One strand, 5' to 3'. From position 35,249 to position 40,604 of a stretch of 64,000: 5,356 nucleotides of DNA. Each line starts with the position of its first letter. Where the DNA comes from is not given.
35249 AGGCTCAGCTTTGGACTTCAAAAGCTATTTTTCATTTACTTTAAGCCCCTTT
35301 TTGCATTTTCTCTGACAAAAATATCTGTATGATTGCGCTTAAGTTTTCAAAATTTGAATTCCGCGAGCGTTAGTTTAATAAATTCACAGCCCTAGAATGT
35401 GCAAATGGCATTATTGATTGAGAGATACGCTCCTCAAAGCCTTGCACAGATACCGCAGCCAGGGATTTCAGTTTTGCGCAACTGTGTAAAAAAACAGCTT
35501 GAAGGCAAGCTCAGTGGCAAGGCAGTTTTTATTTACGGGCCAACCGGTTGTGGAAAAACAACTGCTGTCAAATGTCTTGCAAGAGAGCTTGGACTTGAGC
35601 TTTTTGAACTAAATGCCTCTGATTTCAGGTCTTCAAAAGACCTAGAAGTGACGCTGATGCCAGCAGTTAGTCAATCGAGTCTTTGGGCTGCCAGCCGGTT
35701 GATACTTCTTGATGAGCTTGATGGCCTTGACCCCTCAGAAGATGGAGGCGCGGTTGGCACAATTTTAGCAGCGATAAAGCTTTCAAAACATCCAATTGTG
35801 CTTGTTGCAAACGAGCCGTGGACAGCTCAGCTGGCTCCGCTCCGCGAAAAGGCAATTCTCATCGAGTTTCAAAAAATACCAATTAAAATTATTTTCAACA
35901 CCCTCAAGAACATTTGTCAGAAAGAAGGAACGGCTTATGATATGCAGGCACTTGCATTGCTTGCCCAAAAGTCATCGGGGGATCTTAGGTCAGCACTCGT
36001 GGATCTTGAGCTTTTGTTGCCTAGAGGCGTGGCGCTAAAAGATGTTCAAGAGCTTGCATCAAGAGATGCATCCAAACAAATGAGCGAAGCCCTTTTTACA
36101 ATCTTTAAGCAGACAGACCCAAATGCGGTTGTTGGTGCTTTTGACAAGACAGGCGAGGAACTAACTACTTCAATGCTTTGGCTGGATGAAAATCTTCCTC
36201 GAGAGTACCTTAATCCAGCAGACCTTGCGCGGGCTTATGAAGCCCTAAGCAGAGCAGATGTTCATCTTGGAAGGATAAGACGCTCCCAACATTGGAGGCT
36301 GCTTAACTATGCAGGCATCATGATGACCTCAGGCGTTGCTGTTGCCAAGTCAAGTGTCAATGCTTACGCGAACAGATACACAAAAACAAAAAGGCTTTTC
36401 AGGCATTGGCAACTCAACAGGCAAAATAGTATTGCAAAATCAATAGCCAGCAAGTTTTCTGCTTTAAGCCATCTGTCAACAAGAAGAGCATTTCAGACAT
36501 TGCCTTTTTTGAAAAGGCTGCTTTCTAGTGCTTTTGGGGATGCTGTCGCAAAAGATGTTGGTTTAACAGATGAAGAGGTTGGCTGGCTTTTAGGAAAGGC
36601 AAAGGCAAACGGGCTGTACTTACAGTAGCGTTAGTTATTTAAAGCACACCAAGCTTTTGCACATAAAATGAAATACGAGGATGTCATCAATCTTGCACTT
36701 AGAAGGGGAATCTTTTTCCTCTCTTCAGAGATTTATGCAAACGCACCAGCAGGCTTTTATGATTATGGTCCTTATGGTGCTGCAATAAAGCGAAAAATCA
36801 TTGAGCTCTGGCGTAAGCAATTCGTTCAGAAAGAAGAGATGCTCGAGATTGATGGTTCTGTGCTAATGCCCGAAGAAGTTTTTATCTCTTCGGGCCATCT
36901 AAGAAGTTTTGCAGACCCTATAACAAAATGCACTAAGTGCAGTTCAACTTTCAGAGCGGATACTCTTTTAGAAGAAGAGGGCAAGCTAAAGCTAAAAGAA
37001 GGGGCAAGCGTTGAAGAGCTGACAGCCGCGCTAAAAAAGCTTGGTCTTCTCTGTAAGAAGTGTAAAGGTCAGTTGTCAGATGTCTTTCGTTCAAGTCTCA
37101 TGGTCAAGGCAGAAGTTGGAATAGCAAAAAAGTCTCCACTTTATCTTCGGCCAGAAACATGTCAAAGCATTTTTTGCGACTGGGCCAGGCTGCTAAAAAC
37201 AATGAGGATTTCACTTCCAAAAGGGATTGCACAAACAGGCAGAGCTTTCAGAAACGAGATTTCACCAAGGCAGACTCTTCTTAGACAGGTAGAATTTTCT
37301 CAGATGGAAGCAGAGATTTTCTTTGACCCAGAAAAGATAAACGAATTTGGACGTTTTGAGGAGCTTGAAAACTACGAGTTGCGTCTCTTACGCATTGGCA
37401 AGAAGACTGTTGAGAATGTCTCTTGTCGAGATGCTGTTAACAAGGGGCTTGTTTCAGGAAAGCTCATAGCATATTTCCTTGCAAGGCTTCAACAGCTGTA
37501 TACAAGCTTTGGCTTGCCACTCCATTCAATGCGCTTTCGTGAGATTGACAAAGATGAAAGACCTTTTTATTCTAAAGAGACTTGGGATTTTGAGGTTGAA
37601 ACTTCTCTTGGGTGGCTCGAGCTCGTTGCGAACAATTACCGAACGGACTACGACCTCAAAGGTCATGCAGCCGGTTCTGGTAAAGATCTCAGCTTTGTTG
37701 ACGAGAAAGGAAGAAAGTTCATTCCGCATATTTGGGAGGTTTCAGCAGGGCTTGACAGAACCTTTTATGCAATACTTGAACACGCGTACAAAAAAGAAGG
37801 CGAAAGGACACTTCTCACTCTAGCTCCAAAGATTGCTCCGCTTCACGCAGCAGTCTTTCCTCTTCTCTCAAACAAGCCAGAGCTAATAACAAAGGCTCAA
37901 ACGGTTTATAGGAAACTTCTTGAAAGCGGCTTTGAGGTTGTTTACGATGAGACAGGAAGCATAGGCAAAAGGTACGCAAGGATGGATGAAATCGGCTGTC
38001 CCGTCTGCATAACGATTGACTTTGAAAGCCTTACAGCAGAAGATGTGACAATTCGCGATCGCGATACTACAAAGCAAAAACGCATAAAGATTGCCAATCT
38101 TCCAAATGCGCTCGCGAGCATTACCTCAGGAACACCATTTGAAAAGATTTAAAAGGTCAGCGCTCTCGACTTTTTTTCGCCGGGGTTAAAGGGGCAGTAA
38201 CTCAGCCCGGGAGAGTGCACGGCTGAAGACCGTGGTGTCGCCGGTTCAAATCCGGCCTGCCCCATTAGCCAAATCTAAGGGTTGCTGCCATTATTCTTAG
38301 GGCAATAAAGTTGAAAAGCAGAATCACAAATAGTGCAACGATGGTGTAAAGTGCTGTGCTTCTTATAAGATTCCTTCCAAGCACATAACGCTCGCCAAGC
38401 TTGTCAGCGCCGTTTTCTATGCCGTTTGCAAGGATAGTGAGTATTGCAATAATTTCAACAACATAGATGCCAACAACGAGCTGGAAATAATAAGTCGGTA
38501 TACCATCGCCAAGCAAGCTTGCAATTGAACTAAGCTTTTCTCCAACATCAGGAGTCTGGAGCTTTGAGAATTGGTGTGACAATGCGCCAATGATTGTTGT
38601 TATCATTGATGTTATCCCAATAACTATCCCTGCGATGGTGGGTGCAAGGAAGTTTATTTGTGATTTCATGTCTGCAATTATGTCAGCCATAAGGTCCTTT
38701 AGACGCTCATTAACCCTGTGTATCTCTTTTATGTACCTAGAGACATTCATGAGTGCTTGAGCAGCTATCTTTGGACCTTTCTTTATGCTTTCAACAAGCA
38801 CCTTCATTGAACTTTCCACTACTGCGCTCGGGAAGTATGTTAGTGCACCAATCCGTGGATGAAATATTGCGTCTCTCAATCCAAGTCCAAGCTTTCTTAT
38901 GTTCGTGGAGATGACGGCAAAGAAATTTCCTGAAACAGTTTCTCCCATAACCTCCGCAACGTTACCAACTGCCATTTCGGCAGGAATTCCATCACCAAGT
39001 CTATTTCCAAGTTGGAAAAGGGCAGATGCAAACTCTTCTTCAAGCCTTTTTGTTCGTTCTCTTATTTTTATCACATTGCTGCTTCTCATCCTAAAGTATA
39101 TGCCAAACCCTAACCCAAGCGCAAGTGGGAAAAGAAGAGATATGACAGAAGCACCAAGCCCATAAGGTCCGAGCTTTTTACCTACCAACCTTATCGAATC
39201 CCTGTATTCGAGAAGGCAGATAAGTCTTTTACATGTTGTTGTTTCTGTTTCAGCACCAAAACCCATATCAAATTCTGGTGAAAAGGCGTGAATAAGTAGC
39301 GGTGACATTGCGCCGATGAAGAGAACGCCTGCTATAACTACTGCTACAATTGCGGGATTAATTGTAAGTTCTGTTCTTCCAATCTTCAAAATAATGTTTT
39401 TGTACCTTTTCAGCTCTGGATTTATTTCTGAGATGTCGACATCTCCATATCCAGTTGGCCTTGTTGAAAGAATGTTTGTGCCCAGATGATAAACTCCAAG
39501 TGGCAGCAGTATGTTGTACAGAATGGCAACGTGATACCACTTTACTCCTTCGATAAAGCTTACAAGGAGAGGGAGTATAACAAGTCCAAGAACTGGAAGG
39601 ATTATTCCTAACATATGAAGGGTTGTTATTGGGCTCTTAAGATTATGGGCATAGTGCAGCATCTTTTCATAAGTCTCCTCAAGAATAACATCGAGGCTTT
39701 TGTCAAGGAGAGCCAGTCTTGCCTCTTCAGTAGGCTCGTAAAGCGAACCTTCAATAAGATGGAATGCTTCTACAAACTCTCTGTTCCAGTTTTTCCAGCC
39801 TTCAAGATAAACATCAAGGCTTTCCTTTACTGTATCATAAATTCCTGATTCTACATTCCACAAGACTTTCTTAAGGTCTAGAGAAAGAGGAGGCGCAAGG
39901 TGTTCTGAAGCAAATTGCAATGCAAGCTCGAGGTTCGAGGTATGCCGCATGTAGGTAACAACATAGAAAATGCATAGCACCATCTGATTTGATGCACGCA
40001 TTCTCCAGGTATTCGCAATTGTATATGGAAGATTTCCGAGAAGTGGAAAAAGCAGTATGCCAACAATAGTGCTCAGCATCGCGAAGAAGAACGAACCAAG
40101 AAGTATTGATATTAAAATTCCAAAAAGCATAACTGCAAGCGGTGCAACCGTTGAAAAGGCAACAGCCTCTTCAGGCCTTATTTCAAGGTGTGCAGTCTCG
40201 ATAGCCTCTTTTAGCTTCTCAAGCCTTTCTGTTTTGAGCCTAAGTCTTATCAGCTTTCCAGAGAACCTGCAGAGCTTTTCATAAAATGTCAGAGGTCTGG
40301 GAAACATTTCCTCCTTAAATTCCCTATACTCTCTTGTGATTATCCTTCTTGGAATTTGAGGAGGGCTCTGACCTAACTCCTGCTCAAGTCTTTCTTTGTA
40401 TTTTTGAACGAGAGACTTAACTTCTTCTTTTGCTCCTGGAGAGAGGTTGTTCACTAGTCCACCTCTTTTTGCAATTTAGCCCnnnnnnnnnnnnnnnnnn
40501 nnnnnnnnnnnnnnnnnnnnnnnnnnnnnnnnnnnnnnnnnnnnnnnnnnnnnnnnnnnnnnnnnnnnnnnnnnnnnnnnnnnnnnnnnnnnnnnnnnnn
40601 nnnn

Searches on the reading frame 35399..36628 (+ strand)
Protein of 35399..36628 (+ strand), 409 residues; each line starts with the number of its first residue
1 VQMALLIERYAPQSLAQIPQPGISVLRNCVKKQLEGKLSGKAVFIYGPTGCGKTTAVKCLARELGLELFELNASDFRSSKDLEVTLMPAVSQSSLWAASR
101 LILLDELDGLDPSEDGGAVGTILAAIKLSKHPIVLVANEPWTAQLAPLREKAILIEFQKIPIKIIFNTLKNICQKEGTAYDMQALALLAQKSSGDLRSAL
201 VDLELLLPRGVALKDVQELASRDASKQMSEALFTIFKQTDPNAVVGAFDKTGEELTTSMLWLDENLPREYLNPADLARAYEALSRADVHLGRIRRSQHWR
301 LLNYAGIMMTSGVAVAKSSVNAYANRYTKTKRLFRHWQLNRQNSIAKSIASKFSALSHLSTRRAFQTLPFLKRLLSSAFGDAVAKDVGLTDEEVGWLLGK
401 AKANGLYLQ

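Call 62: search_protein_families(library=ncbifam, proteins=[window:35399-36628:+], max_evalue=0.1)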
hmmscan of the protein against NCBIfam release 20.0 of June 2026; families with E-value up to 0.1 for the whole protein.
window:35399-36628:+ (409 aa): 79 families (the best 25 are shown)
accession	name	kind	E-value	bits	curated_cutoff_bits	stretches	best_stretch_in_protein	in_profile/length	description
NF003229.0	PRK04195.1-5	equivalog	1.5e-93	313.8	280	1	6-399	7-411/413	replication factor C large subunit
NF003230.0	PRK04195.1-6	equivalog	1.4e-78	264.7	441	1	6-401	4-403/494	replication factor C large subunit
NF003231.0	PRK04195.2-1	equivalog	5.3e-71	239.9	442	1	6-403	7-412/517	replication factor C large subunit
NF003233.0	PRK04195.2-3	equivalog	8e-69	232.8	471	1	7-394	4-394/504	replication factor C large subunit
NF003227.0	PRK04195.1-2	equivalog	4.7e-62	210.3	502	1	6-404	6-403/487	replication factor C large subunit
NF003226.0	PRK04195.1-1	equivalog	1.5e-56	192.1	588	1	9-372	7-379/405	replication factor C large subunit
NF003234.0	PRK04195.2-4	equivalog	1.1e-55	189.4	529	1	5-406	2-417/497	replication factor C large subunit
NF003228.0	PRK04195.1-4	equivalog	4.8e-52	177.4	456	1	8-374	6-374/502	replication factor C large subunit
NF003232.0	PRK04195.2-2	equivalog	7.1e-49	167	701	1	7-366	4-361/480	replication factor C large subunit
NF009067.0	PRK12402.1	equivalog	1.2e-16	60.7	317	2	142-232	166-258/340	replication factor C small subunit 2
NF001679.0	PRK00440.1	equivalog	4.4e-15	55.6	303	1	3-205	5-207/322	replication factor C small subunit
TIGR02397.1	dnaX_nterm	equivalog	1.5e-13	50.7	250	2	156-251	172-269/355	DNA polymerase III subunit gamma/tau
NF011510.0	PRK14948.1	equivalog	1e-10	41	593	1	156-246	178-269/640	DNA polymerase III subunit gamma/tau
NF004046.1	PRK05563.1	equivalog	8e-10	38.2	400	1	156-204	173-221/567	DNA polymerase III subunit gamma/tau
TIGR00602.1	rad24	subfamily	8e-10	37.9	482.55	1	37-83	107-154/640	checkpoint protein rad24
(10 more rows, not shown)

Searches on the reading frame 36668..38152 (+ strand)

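Call 62: search_protein_families(library=ncbifam, proteins=[window:36668-38152:+], max_evalue=0.1)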
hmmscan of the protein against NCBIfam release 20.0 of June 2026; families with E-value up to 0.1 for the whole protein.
window:36668-38152:+ (494 aa): 10 families
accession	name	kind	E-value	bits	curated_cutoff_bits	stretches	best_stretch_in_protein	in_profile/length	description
NF003211.1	PRK04173.1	equivalog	1.2e-149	499.1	312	1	3-481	1-453/454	glycine--tRNA ligase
TIGR00389.1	glyS_dimeric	equivalog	7e-146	487.1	243.3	2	2-346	2-346/565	glycine--tRNA ligase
NF011484.0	PRK14894.1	equivalog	5.2e-74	249.3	1050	4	379-481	422-532/539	glycine--tRNA ligase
NF006625.0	PRK09194.1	equivalog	9e-19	67.8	558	1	341-481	421-557/559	proline--tRNA ligase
NF008979.1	PRK12325.1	exception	1.3e-17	63.8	550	1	343-480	300-434/437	proline--tRNA ligase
TIGR00409.1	proS_fam_II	equivalog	2.4e-12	46.5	306.7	1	342-481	428-564/568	proline--tRNA ligase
TIGR00408.1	proS_fam_I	equivalog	3.6e-11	42.7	437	1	341-483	237-378/475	proline--tRNA ligase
NF003068.0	PRK03991.1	equivalog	1e-09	37.3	484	1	340-493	446-599/613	threonine--tRNA ligase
TIGR00418.1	thrS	equivalog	1.2e-09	37.7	383.65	1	155-481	255-560/565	threonine--tRNA ligase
TIGR00442.1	hisS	equivalog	2.1e-05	23.7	286.75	1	403-474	333-405/406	histidine--tRNA ligase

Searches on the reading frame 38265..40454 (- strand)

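Call 29: search_protein_families(library=pfam, proteins=[window:38265-40454:-], max_evalue=0.01)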
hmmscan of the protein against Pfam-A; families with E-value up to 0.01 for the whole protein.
window:38265-40454:- (729 aa): 0 families

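Call 56: search_protein_families(library=pfam, proteins=[window:38265-40454:-], max_evalue=5)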
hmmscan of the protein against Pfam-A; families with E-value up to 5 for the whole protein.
window:38265-40454:- (729 aa): 3 families
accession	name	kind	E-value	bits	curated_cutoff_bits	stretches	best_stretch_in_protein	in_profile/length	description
PF03885.18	DUF327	-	0.21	12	25.8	1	555-612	81-140/143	Protein of unknown function (DUF327)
PF11166.13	DUF2951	-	0.23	12.1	26.7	0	553-619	26-96/98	Protein of unknown function (DUF2951)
PF01988.24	VIT1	-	3.8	7.7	28.1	1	362-399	128-165/214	VIT family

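Call 62: search_protein_families(library=ncbifam, proteins=[window:38265-40454:-], max_evalue=0.1)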
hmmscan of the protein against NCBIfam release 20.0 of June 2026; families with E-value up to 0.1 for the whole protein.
window:38265-40454:- (729 aa): 0 families
